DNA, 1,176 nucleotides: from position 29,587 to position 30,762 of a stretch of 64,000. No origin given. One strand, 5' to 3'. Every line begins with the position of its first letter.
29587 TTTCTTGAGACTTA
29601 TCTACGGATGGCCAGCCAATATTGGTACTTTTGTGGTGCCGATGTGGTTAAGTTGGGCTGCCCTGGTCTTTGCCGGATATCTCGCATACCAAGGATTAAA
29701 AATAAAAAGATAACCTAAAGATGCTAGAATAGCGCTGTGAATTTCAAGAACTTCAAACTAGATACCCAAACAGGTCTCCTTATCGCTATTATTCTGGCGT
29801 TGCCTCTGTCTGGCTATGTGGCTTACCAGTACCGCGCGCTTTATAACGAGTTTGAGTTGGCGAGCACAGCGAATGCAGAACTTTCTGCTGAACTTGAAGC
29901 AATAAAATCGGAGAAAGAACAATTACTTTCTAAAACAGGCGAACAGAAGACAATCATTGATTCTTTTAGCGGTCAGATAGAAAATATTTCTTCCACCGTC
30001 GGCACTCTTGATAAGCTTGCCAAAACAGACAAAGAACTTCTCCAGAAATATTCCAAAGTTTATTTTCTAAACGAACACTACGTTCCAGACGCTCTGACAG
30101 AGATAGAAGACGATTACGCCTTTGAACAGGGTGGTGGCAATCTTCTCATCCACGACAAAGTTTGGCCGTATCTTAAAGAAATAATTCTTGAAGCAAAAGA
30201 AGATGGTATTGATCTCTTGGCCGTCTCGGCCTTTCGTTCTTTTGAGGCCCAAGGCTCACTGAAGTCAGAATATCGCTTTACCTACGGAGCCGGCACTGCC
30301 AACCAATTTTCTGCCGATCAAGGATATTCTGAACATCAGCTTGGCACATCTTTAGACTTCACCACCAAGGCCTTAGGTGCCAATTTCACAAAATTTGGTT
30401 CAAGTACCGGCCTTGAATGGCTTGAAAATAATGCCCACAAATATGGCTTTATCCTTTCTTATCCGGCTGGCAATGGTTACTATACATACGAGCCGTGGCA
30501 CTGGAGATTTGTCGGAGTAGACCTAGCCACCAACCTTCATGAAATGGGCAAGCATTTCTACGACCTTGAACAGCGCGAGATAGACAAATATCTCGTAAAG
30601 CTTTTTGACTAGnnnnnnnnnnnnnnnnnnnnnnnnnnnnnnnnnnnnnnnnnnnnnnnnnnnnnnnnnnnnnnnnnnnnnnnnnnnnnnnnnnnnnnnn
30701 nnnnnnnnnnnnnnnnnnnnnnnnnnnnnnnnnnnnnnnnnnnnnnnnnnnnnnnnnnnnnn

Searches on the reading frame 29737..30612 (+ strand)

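Call 28: search_protein_families(library=pfam, proteins=[window:29737-30612:+], max_evalue=0.01)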
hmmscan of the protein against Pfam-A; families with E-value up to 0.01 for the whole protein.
window:29737-30612:+ (291 aa): 2 families
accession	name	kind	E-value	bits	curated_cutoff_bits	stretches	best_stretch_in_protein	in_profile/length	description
PF02557.22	VanY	-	8.7e-31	106.9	25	1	138-260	4-131/132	D-alanyl-D-alanine carboxypeptidase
PF25443.1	ANG-1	-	0.0038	17.8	28.5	1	48-101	43-96/105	ANG-1-like domain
